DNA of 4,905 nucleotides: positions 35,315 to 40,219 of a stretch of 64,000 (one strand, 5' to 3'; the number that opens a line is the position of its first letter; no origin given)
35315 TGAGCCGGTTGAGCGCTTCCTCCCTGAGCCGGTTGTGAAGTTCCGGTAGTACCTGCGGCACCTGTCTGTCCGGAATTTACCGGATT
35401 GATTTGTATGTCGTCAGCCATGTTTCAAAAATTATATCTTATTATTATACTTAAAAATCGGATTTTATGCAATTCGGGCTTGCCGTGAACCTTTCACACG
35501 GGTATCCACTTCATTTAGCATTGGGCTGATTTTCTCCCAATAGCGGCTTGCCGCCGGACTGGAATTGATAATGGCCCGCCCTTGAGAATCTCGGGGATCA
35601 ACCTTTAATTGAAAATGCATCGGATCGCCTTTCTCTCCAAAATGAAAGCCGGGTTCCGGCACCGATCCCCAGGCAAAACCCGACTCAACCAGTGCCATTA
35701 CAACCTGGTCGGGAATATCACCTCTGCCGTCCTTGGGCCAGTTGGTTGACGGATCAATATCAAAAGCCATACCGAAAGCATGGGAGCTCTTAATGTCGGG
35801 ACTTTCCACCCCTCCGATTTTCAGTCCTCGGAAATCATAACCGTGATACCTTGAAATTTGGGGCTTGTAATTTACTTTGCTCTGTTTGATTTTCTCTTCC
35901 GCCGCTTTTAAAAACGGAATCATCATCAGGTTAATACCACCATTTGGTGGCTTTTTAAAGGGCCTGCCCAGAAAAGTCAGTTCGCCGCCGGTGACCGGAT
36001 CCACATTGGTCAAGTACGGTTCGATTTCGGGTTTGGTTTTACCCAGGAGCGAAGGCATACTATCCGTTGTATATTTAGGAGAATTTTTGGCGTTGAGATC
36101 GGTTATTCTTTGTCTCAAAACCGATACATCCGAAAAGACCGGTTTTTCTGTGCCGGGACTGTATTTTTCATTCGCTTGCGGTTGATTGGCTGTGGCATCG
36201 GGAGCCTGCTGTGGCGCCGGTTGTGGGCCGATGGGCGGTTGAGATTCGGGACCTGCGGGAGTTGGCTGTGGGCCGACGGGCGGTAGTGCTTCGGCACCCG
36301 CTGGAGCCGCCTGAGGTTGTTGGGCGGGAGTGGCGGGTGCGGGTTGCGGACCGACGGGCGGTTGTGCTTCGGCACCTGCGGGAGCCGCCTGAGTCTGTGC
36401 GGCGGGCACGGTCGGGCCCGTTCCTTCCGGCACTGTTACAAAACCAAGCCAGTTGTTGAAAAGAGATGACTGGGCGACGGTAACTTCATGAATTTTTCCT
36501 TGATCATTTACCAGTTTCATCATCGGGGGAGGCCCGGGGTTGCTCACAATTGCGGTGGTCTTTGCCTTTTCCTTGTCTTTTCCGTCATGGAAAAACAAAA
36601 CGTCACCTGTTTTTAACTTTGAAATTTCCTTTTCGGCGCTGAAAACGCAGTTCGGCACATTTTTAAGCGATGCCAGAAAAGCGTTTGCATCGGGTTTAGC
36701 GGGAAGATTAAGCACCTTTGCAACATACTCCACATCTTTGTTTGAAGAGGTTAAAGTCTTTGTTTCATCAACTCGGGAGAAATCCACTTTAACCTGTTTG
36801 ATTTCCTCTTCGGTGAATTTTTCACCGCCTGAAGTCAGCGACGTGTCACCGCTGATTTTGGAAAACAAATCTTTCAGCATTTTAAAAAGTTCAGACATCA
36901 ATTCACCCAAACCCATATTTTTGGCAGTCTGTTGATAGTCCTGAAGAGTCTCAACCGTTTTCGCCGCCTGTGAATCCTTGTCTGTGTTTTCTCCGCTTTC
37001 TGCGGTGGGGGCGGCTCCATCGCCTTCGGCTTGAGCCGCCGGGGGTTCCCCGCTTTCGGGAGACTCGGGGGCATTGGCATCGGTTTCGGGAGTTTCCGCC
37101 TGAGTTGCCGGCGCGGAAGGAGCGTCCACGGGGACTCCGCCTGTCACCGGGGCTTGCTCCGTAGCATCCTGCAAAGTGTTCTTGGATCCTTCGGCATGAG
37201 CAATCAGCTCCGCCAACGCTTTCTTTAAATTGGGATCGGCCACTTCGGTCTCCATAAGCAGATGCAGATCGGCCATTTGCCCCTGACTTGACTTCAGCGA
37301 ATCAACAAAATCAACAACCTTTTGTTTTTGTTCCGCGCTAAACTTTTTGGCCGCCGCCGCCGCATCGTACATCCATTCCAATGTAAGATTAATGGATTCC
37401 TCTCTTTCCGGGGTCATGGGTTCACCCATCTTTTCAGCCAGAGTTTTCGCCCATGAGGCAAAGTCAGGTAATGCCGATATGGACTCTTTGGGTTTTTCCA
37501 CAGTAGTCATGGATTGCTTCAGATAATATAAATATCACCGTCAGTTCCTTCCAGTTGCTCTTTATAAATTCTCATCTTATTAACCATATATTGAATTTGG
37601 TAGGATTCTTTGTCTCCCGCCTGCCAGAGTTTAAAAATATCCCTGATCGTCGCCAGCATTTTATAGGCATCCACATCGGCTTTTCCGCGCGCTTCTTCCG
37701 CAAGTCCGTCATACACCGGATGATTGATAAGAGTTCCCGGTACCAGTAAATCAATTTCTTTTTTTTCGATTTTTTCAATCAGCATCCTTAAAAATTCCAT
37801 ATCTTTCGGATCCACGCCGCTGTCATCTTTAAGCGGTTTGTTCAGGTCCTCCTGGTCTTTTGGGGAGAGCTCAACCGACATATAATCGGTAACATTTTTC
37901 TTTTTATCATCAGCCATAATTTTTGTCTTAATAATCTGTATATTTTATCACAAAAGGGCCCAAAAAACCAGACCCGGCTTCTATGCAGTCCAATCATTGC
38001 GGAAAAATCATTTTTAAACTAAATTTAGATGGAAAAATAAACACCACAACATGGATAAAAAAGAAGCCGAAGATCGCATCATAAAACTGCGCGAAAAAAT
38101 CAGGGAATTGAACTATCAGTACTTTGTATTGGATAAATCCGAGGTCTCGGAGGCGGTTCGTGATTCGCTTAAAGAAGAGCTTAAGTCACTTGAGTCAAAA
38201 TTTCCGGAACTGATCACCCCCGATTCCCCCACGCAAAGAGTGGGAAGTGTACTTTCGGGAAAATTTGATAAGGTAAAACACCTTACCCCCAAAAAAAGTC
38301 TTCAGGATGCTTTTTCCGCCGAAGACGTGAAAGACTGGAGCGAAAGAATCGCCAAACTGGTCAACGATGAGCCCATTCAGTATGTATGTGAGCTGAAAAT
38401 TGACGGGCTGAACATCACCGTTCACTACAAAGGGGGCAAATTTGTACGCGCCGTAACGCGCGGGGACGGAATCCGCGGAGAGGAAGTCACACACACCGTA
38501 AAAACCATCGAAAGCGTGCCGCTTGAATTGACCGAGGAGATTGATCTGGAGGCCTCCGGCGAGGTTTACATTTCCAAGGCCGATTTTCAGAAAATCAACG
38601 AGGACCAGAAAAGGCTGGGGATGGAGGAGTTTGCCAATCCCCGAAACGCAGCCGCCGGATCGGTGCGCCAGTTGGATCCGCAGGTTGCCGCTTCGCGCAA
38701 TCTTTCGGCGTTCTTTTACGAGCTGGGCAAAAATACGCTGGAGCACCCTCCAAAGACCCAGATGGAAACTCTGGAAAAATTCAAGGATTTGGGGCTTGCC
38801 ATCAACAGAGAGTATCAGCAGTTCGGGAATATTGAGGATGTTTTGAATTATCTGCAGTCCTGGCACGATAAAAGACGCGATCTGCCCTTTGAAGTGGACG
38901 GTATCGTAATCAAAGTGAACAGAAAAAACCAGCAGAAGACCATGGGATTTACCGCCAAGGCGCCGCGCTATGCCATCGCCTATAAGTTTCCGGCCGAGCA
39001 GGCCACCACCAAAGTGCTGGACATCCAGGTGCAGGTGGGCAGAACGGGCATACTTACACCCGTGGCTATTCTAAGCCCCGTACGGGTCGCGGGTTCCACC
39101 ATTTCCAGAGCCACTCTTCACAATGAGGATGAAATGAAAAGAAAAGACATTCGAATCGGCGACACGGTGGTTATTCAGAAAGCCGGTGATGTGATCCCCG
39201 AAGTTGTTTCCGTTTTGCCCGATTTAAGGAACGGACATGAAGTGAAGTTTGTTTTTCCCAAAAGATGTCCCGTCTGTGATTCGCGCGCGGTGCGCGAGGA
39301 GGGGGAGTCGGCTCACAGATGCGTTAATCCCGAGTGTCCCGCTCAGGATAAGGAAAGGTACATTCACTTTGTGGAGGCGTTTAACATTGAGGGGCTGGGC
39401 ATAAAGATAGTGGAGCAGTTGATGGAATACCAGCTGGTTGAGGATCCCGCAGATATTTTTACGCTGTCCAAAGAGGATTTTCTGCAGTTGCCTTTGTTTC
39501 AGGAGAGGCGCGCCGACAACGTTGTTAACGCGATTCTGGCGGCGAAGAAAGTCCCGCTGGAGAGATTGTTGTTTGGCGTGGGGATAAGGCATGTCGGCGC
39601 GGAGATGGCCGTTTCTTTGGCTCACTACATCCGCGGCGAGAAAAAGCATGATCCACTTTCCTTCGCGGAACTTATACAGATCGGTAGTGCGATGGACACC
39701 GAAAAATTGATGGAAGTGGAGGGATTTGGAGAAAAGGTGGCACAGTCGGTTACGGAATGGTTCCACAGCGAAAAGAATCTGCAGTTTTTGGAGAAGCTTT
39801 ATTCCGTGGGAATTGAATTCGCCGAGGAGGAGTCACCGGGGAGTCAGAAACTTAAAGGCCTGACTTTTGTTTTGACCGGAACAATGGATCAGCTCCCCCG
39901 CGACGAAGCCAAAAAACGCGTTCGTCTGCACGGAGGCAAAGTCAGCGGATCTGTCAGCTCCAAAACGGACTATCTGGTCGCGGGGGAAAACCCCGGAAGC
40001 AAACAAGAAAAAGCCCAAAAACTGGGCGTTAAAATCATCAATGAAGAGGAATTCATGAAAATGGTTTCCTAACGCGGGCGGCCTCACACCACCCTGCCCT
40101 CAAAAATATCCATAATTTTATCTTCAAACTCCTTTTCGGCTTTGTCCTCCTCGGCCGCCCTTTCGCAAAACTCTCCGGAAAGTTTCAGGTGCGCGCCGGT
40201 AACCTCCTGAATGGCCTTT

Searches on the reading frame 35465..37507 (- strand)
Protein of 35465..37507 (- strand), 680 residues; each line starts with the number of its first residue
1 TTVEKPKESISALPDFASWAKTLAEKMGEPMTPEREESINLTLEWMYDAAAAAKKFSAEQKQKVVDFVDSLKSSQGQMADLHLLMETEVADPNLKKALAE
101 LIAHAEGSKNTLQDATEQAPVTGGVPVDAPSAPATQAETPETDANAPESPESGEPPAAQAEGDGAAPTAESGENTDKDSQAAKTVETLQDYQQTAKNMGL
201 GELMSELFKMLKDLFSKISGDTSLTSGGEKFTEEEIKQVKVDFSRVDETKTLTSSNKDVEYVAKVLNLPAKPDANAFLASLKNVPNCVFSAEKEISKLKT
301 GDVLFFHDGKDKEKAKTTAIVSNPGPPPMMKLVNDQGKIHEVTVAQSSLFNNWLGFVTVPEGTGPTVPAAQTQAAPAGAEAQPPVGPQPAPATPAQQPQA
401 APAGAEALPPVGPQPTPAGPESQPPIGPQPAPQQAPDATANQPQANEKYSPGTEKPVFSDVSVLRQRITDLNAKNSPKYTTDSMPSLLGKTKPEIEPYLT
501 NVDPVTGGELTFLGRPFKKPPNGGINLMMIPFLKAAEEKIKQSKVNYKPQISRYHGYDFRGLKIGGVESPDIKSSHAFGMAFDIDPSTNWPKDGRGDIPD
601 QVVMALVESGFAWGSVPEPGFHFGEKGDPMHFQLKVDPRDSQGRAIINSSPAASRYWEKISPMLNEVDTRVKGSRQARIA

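Call 17: search_protein_families(library=pfam, proteins=[window:35465-37507:-], max_evalue=0.001)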
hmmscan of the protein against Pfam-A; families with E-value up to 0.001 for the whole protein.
window:35465-37507:- (680 aa): 1 family
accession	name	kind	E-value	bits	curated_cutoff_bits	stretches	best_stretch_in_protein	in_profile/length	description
PF13539.11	Peptidase_M15_4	-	8.2e-06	26.8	25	1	573-633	6-69/70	D-alanyl-D-alanine carboxypeptidase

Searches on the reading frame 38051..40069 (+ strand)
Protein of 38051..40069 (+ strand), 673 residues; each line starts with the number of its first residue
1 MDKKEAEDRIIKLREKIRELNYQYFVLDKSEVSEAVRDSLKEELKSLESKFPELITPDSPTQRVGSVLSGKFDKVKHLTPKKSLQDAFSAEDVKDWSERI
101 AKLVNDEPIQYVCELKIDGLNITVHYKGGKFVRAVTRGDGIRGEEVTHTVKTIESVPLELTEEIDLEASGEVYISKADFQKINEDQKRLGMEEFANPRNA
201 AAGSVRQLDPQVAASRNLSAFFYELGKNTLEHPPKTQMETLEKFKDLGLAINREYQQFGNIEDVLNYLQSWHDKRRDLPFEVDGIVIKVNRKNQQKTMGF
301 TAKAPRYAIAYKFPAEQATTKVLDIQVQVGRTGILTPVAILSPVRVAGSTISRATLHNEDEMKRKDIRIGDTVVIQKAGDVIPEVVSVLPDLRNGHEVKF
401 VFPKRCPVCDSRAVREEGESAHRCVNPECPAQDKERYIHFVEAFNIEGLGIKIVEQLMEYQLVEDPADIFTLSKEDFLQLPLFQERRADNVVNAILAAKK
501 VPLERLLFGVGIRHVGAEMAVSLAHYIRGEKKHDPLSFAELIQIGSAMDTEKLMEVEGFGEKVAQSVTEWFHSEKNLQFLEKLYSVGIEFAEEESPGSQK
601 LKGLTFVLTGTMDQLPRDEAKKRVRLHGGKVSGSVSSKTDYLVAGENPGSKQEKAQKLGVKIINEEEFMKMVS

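Call 17: search_protein_families(library=pfam, proteins=[window:38051-40069:+], max_evalue=0.001)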
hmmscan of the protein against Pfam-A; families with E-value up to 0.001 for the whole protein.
window:38051-40069:+ (673 aa): 7 families
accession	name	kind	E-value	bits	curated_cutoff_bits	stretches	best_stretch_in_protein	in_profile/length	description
PF01653.23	DNA_ligase_aden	-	1.9e-89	300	27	1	71-316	3-253/253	NAD-dependent DNA ligase adenylation domain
PF03120.22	DNA_ligase_OB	-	1.3e-35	121.6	32.9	1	319-396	1-78/79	NAD-dependent DNA ligase OB-fold domain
PF00533.33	BRCT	-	4.6e-19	68.9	21.3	1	598-670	3-76/78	BRCA1 C Terminus (BRCT) domain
PF12826.13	HHH_2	-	7.1e-12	45.8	27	1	505-578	1-62/64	Helix-hairpin-helix motif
PF03119.21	DNA_ligase_ZBD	-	1.5e-10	41.2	25.8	1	405-431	1-27/27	NAD-dependent DNA ligase C4 zinc finger domain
PF12738.14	PTCB-BRCT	-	4e-07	30.4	22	1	607-664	4-60/63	twin BRCT domain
PF14520.12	HHH_5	-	6.9e-07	30.1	27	0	537-567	25-51/57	Helix-hairpin-helix domain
